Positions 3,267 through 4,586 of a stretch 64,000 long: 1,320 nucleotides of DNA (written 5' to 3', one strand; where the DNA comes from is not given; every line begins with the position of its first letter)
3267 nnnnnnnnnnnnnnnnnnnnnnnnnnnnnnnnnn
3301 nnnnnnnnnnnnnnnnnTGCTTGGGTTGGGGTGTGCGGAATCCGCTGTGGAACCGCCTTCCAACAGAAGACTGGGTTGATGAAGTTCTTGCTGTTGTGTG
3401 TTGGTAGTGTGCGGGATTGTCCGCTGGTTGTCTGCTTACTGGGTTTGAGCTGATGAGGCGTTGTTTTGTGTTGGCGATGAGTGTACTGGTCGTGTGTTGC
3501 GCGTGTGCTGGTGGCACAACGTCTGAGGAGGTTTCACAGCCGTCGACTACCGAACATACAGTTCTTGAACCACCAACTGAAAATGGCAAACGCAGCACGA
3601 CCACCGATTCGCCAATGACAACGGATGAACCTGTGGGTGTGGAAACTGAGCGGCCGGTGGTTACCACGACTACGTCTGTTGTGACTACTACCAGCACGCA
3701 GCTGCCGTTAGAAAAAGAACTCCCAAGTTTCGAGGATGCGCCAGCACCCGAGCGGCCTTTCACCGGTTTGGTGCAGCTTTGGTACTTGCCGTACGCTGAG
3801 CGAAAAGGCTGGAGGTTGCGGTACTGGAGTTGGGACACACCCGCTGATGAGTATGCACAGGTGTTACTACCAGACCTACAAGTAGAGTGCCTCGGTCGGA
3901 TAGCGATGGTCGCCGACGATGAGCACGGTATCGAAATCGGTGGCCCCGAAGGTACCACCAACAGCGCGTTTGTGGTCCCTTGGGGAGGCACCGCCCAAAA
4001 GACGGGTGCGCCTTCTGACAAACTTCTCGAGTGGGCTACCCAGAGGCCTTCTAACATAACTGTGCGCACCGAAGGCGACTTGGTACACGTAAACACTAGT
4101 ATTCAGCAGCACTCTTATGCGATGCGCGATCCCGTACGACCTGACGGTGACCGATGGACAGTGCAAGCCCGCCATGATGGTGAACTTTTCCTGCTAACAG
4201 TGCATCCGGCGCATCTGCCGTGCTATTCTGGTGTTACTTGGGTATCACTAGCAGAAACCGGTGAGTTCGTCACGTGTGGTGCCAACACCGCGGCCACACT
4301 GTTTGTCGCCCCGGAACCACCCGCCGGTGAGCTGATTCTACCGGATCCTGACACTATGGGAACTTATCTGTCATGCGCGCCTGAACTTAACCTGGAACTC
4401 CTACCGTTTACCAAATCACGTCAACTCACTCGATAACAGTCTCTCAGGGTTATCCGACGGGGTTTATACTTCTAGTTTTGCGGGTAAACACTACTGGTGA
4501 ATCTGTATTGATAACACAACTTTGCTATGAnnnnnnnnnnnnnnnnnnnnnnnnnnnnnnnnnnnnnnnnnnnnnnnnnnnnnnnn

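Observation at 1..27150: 27-kb array of three co-clustered paralog families (A lipoprotein, B leaderless LAS peptidase, C membrane-anchored protein)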

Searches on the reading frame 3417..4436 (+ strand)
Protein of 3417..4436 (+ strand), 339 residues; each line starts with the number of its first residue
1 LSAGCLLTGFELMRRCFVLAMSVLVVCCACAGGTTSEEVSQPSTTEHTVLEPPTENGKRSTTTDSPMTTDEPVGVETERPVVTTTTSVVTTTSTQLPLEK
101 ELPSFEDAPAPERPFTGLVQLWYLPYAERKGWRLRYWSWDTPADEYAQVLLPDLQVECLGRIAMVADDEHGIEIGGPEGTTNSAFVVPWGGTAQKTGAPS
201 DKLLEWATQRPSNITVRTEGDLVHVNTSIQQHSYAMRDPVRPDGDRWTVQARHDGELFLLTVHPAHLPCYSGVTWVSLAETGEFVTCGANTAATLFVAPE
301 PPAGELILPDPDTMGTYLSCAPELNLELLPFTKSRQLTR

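Call 4: search_protein_families(library=pfam, proteins=[window:3417-4436:+], max_evalue=1)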
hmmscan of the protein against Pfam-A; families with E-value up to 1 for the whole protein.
window:3417-4436:+ (339 aa): 2 families
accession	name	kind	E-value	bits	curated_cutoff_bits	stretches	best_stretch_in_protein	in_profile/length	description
PF01456.22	Mucin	-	0.0028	18.1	34.7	1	15-97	3-92/143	Mucin-like glycoprotein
PF15527.11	Ntox22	-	0.16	12.5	25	1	153-198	82-127/129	Bacterial toxin 22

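Call 34: search_protein_families(library=ncbifam, proteins=[window:3417-4436:+], max_evalue=0.1)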
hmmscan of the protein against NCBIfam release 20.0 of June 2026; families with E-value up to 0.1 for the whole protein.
window:3417-4436:+ (339 aa): 1 family
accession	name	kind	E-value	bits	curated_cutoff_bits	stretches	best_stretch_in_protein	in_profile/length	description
NF058595.1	invert_tail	domain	0.023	15.1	37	0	16-48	58-90/113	lipo-invert putative C-terminal anchoring domain-containing protein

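Call 35: search_protein_families(library=padloc, proteins=[window:3417-4436:+], max_evalue=0.1)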
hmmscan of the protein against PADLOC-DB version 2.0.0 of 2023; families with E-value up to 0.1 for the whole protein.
window:3417-4436:+ (339 aa): 0 families

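Call 39: predict_structure(alignment_id=A5)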
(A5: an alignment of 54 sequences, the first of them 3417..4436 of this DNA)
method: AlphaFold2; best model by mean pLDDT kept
length: 339 residues; sequences in the alignment: 54
mean_pLDDT: 80.7   pTM: 0.70
mean pLDDT of the five models: 80.7, 80.7, 79.2, 78.8, 76.5
residues with pLDDT >= 90: 228; 70-90: 16; 50-70: 22; < 50: 73
segments of 3 or more residues with pLDDT < 50: 1-9, 27-42, 44-87, 89-92
pLDDT, mean of each block of 10 residues (from residue 1): 43 56 51 39 40 39 34 38 47 69 97 97 91 97 97 96 94 97 97 96 95 97 97 97 95 97 95 96 95 91 94 94 94 94
secondary structure, 60 per line:
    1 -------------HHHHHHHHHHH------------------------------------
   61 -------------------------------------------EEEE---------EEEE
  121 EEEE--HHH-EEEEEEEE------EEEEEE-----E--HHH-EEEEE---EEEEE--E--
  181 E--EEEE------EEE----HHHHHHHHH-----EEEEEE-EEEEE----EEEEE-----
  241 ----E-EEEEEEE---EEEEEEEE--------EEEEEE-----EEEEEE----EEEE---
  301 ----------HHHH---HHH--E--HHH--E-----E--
elements in order: H14-24 E104-107 E117-124 E131-138 E145-150 E163-167 E171-175 E184-187 E194-196 H201-209 E215-220 E222-226 E231-235 E247-253 E257-264 E273-278 E284-289 E294-297 H311-314

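Call 42: fold_search(model_id=the predicted structure, library=pdb)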
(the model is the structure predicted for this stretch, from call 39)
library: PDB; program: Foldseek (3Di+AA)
matches with E <= 10: 631; with E <= 0.001: 0
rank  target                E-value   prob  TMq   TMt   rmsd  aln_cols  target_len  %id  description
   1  8okv_D                3.7e-03  0.63  0.14  0.15  15.2       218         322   13  lipoprotein BT2095 from Bacteroides thetaiotamicron bound to cyanocobalamin CnCbl (released 2023-09-20)
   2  8p97_B                4.6e-03  0.28  0.12  0.13  16.9       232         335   15  BtuB3G3 bound to cyanocobalamin with disordered EL8 (released 2023-08-16)
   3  8okv_A                1.4e-02  0.41  0.14  0.15  15.2       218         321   12  lipoprotein BT2095 from Bacteroides thetaiotamicron bound to cyanocobalamin CnCbl (released 2023-09-20)
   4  6l8a_A                5.1e-02  0.25  0.14  0.11  15.1       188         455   14  Tetrathionate hydrolase from Acidithiobacillus ferrooxidans (released 2020-11-11)
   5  5ah4_A                7.0e-02  0.09  0.07  0.07  21.6       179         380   15  The sliding clamp of Mycobacterium smegmatis in complex with a natural product. (released 2015-06-03)
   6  5jrl_A                8.3e-02  0.07  0.10  0.06  22.5       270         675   10  Crystal Structure of the Sphingopyxin I Lasso Peptide Isopeptidase SpI-IsoP (Native) (released 2016-09-14)
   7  9d1i_A                8.7e-02  0.18  0.17  0.16  15.4       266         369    9  Structure of Ubiquitin bound to KLHDC3-EloB/C (released 2024-11-20)
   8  8dk9_A                9.7e-02  0.09  0.07  0.06  21.4       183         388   13  Sliding-clamp-DinX peptide (released 2023-01-18)
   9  8djq_D                9.7e-02  0.07  0.08  0.07  23.9       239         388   10  Sliding-clamp-DnaE1 peptide (released 2023-01-18)
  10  6fvn_B                1.0e-01  0.08  0.09  0.08  22.5       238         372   10  DNA polymerase sliding clamp from Mycobacterium tuberculosis with bound P7 peptide (released 2019-04-10)
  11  9d1y_A                1.1e-01  0.18  0.17  0.16  15.5       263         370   10  Structure of G75R Ubiquitin bound to KLHDC3-EloB/C (released 2024-11-20)
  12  5n4c_D                1.1e-01  0.14  0.13  0.08  16.1       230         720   10  Prolyl oligopeptidase B from Galerina marginata bound to 35mer hydrolysis and macrocyclization substrate - S577A mutan (released 2017-11-01)
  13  3eq7                  1.3e-01  0.13  0.14  0.08  14.7       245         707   11  Prolyl oligopeptidase complexed with R-Pro-(decarboxy-Pro)-Type inhibitors (released 2009-08-25)
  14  9bln_U                1.3e-01  0.09  0.10  0.07  16.4       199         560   10  The structure of human Pdcd4 bound to the 40S-eIF4A-eIF3-eIF1 complex (released 2024-09-04)
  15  5agu_A                1.3e-01  0.08  0.07  0.07  21.3       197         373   13  The sliding clamp of Mycobacterium tuberculosis in complex with a natural product. (released 2015-06-03)
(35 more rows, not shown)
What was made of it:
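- The weak structural neighbours of A are beta-propeller ligand binders such as the BtuG-like lipoprotein 8okv (E 3.7e-3, probability 0.63; call 42).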

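Call 59: fold_search(model_id=the predicted structure, library=viral)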
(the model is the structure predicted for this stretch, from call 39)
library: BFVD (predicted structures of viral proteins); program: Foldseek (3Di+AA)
matches with E <= 10: 357; with E <= 0.001: 0
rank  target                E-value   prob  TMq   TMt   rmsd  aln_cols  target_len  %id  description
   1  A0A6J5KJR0            7.2e-03  0.63  0.18  0.15  30.9       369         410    8  Uncharacterized protein [uncultured Caudovirales phage]
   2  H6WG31                8.5e-03  0.77  0.19  0.16  19.3       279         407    9  Virion structural protein and packaging [Cyanophage S-TIM5]
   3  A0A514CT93            1.3e-02  0.38  0.16  0.10  31.3       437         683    9  Beta-1,4-xyloglucan hydrolase [Achromobacter phage Motura]
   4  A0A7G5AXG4            1.6e-02  0.18  0.10  0.07  33.0       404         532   12  MC162R [Molluscum contagiosum virus subtype 1]
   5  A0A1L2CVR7            2.0e-02  0.38  0.17  0.20  14.3       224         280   10  Structural protein [Pectobacterium phage vB_PcaM_CBB]
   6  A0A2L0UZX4            2.4e-02  0.28  0.17  0.15  14.5       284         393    9  Hemagglutinin protein [Agrobacterium phage Atu_ph07]
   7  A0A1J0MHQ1            3.6e-02  0.20  0.09  0.09  40.1       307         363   11  Long tail fiber protein Gp37 [Klebsiella phage KPV15]
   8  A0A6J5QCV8            3.6e-02  0.06  0.09  0.08  21.0       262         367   10  DnaN DNA polymerase sliding clamp subunit (PCNA homolog) [uncultured Caudovirales phage]
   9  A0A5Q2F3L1            4.3e-02  0.25  0.15  0.07  13.6       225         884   10  Bacteriophage T7 tail fibre protein-like N-terminal domain-containing protein [Pectobacterium phage MA13]
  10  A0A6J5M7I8            6.2e-02  0.15  0.13  0.09  29.0       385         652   11  Uncharacterized protein [uncultured Caudovirales phage]
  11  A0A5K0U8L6            7.3e-02  0.16  0.12  0.09  32.6       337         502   12  Uncharacterized protein [Yasminevirus sp. GU-2018]
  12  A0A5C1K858            8.1e-02  0.21  0.20  0.15  16.1       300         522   12  Uncharacterized protein [Pseudomonas phage vB_PaeM_PS119XW]
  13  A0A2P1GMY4            8.1e-02  0.04  0.09  0.09  20.2       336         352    9  Matrix protein [Wenling triplecross lizardfish paramyxovirus]
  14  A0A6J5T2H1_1          1.1e-01  0.08  0.09  0.04  18.3       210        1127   12  Uncharacterized protein [uncultured Caudovirales phage]
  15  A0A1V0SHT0            1.3e-01  0.16  0.14  0.08  14.8       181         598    8  prolyl oligopeptidase [Klosneuvirus KNV1]
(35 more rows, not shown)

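Call 67: find_related_loci(query=A5, collection=metagenome_contigs, flank=10000)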
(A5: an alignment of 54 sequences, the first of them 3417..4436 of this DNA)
Query A5 (339 aa) in metagenome_contigs; peptide patterns used: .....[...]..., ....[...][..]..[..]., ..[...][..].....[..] (x = any residue, [..] = any of these).
116 stretches matched a pattern; 6 encode a relative of the query (tblastn E <= 1e-3); 6 distinct loci.
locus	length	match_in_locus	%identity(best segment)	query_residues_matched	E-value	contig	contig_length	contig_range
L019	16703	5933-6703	53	93-337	1e-87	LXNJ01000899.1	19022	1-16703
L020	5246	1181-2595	50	92-339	5e-81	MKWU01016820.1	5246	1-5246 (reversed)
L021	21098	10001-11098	43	13-338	2e-80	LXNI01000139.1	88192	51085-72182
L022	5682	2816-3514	48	94-331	3e-64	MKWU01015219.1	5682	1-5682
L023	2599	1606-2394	39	51-320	6e-58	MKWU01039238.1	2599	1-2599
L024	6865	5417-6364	36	34-329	1e-52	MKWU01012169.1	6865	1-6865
